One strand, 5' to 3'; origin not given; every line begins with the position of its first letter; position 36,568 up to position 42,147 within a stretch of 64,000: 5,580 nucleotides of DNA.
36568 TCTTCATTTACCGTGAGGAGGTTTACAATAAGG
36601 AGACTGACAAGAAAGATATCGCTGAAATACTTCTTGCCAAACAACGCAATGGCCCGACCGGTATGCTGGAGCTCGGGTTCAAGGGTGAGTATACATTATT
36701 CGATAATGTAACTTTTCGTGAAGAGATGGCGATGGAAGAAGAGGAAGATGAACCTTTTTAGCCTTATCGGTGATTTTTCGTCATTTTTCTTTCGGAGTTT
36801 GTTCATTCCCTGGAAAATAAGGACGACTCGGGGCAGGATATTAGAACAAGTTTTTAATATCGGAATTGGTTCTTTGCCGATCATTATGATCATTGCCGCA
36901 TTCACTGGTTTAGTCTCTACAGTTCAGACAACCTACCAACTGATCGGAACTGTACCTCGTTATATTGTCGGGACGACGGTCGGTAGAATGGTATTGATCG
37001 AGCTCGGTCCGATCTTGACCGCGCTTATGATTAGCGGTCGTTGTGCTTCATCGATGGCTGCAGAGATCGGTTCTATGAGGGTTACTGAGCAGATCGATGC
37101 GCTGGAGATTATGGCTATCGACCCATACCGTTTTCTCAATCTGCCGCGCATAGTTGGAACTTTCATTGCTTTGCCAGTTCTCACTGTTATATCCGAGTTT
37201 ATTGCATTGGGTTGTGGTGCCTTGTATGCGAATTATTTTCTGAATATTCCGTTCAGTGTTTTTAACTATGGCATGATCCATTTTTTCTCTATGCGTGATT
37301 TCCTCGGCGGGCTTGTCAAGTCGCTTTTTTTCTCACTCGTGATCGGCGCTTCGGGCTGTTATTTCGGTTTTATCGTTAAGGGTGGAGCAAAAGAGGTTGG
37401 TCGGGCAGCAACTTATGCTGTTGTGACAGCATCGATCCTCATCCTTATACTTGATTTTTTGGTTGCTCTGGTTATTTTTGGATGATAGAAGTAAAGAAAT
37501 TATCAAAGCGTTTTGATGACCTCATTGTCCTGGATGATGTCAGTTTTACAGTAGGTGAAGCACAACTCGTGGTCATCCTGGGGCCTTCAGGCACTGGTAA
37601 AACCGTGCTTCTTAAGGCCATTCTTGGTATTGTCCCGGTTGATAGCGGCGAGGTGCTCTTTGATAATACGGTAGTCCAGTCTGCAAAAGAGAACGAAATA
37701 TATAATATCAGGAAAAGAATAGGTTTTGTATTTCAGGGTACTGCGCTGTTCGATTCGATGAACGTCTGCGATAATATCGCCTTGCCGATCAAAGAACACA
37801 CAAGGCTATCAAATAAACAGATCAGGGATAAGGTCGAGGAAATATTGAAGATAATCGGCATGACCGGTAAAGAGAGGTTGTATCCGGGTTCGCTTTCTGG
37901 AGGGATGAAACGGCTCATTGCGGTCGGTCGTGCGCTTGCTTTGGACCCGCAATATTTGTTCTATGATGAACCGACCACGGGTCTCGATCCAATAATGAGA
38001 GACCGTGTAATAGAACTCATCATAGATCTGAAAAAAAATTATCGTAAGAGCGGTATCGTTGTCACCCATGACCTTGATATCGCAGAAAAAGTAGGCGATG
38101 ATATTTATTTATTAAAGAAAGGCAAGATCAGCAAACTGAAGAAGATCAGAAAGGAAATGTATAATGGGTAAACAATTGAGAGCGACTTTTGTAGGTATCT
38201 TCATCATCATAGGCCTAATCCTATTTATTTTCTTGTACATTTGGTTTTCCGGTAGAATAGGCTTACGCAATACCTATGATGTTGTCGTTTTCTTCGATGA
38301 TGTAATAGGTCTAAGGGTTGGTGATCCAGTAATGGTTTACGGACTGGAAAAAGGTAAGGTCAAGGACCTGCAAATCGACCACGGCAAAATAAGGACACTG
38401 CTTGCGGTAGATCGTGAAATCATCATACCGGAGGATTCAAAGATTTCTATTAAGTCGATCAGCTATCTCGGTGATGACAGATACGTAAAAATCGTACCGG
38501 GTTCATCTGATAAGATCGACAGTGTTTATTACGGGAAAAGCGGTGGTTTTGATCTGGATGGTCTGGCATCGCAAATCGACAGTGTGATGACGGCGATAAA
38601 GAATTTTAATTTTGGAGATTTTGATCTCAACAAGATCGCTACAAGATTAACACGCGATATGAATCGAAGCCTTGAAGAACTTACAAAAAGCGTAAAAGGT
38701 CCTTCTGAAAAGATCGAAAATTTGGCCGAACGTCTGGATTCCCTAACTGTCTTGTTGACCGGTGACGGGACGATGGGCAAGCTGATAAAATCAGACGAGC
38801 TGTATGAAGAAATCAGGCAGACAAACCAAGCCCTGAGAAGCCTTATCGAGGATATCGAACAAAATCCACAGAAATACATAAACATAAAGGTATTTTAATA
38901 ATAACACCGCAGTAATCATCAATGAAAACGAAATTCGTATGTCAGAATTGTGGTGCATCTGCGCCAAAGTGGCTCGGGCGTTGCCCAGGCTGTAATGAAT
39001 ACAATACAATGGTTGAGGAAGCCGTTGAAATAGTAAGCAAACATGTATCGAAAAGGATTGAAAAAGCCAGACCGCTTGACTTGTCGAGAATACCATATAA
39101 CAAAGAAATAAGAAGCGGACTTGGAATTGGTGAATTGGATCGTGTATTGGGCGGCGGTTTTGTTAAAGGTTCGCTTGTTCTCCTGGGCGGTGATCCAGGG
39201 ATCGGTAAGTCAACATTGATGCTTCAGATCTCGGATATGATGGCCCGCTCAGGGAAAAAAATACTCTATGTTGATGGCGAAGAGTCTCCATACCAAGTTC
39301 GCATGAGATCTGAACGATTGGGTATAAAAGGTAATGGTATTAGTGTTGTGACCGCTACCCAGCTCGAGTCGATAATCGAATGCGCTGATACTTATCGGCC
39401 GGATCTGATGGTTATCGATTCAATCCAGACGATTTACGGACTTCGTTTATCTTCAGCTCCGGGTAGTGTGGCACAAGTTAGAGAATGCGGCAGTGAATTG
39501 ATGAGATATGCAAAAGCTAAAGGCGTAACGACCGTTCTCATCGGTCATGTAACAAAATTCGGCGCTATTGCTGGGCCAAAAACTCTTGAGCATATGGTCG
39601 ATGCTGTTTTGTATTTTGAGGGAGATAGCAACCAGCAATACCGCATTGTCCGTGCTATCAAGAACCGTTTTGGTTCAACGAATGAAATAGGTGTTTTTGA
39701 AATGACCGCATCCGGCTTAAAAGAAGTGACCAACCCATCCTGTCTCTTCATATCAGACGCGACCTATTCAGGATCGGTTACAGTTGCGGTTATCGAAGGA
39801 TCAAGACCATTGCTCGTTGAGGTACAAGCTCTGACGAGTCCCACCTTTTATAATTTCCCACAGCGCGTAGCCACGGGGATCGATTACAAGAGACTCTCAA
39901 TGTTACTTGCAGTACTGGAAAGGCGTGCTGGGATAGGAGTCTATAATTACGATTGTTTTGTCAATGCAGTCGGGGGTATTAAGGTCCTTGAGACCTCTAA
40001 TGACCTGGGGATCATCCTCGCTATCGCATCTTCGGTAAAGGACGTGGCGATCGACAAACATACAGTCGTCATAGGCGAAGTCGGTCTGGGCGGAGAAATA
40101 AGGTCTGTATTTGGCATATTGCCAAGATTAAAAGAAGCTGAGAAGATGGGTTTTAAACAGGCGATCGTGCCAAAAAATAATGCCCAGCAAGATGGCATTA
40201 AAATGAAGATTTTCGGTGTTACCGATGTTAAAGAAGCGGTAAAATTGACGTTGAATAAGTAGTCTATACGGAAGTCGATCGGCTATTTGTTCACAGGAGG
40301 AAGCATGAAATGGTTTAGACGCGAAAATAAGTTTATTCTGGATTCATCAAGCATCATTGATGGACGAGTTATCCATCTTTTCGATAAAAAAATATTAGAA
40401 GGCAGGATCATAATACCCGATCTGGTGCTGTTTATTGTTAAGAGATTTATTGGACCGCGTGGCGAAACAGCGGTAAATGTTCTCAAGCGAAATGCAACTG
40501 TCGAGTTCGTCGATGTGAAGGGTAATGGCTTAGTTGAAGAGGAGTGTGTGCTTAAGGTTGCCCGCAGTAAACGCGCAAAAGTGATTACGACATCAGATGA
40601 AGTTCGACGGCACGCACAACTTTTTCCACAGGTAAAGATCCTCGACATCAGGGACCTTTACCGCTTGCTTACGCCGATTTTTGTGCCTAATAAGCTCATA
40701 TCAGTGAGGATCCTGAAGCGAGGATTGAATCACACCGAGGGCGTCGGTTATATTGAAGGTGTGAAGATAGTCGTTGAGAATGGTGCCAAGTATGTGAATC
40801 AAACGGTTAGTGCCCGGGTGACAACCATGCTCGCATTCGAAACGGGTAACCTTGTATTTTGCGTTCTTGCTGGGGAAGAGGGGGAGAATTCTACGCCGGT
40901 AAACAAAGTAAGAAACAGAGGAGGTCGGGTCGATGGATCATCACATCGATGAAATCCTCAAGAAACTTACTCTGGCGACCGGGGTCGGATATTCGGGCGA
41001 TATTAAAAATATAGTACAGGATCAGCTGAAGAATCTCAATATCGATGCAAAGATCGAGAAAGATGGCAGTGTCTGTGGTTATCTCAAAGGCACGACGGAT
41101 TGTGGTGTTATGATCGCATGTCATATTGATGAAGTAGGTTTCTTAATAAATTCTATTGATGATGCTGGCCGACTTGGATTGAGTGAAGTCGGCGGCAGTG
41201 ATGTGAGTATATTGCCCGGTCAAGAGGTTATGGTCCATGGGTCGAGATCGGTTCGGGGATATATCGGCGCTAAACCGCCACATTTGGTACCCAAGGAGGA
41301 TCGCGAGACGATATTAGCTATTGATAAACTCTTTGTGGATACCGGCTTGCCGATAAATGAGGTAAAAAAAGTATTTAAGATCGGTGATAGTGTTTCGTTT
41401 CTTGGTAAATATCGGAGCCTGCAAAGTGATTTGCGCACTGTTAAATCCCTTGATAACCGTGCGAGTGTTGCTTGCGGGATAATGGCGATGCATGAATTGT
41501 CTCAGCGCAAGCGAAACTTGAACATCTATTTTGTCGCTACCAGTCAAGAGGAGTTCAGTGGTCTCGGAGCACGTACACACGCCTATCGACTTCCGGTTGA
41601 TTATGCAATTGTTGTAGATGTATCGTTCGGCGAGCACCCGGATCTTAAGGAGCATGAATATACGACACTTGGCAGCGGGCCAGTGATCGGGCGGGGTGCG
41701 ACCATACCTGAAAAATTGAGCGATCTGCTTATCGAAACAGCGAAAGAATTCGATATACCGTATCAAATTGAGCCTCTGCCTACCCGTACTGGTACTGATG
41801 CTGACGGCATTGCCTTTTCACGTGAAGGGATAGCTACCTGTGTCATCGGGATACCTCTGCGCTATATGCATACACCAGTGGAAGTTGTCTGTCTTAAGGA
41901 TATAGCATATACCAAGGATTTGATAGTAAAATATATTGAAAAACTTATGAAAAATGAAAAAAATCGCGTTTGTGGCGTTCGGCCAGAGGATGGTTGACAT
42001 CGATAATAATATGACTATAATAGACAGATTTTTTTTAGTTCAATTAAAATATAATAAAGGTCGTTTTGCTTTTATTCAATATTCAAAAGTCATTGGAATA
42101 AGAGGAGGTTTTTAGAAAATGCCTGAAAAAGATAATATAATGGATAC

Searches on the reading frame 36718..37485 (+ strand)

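Call 38: search_protein_families(library=pfam, proteins=[window:36718-37485:+], max_evalue=0.00001)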
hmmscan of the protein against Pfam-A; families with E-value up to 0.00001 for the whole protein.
window:36718-37485:+ (255 aa): 1 family
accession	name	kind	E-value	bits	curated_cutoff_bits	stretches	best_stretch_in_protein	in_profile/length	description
PF02405.21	MlaE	-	3.9e-66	223.1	22.5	1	41-251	1-211/212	Permease MlaE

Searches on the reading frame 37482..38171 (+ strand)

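Call 38: search_protein_families(library=pfam, proteins=[window:37482-38171:+], max_evalue=0.00001)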
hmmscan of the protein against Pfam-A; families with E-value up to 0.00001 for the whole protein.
window:37482-38171:+ (229 aa): 3 families
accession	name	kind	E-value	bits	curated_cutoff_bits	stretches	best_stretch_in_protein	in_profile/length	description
PF00005.33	ABC_tran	-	1.3e-29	104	25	1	17-166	1-137/137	ABC transporter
PF13304.12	AAA_21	-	3e-11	44.4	27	1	72-197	175-299/304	AAA domain, putative AbiEii toxin, Type IV TA system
PF02463.25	SMC_N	-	4.3e-06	26.8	40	1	27-209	24-209/220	RecF/RecN/SMC N terminal domain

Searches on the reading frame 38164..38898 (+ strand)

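Call 38: search_protein_families(library=pfam, proteins=[window:38164-38898:+], max_evalue=0.00001)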
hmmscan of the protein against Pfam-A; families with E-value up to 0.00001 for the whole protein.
window:38164-38898:+ (244 aa): 1 family
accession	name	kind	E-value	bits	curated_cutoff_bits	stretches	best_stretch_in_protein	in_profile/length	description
PF02470.25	MlaD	-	6.5e-15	55.6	25.1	1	36-113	1-81/81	MlaD protein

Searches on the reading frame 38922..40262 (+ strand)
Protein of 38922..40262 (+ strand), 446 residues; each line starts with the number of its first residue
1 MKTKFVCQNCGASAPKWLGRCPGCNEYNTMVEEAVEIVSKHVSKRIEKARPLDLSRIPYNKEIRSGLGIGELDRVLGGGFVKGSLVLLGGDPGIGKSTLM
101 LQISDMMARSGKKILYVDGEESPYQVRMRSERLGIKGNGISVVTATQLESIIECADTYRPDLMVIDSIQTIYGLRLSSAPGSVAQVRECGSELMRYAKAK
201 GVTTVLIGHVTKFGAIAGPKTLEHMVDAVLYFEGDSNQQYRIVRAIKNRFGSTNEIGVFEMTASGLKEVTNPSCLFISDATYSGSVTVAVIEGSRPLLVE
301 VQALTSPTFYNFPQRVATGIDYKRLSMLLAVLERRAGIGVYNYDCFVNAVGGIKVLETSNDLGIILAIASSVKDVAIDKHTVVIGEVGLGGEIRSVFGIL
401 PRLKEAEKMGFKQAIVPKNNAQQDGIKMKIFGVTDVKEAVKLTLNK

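Call 38: search_protein_families(library=pfam, proteins=[window:38922-40262:+], max_evalue=0.00001)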
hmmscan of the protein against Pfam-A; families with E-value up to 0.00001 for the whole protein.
window:38922-40262:+ (446 aa): 5 families
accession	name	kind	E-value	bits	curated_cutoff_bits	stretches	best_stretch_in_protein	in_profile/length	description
PF06745.19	ATPase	-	5.3e-16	59.1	26.6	1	68-135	4-72/231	KaiC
PF13481.12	AAA_25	-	4.1e-13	49.8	27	1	75-212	25-192/195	AAA domain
PF18073.7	Zn_ribbon_LapB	-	2.3e-12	46.8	25.7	1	5-32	1-28/28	Rubredoxin metal binding domain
PF13541.12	ChlI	-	3.9e-11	43.3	27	1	358-420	59-121/121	Subunit ChlI of Mg-chelatase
PF03796.21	DnaB_C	-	3.9e-06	26.9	27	1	68-166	5-107/255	DnaB-like helicase C terminal domain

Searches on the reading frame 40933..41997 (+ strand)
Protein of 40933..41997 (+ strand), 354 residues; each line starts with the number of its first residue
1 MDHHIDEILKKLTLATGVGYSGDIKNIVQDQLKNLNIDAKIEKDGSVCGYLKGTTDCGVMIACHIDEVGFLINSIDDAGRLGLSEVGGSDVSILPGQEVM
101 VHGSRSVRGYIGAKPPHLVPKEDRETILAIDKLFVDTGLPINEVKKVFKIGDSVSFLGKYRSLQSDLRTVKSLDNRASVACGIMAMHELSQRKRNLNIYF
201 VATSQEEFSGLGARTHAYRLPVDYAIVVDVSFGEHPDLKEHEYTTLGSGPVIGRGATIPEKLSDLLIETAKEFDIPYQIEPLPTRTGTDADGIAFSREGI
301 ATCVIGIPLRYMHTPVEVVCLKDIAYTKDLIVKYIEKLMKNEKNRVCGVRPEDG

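Call 38: search_protein_families(library=pfam, proteins=[window:40933-41997:+], max_evalue=0.00001)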
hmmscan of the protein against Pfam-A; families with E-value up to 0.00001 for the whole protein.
window:40933-41997:+ (354 aa): 2 families
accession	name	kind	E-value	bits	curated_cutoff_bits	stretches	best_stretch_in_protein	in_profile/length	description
PF05343.19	Peptidase_M42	-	1e-71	241.9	23.2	1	45-330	1-292/292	M42 glutamyl aminopeptidase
PF01546.33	Peptidase_M20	-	5.2e-09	36.8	24.6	1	174-336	35-205/206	Peptidase family M20/M25/M40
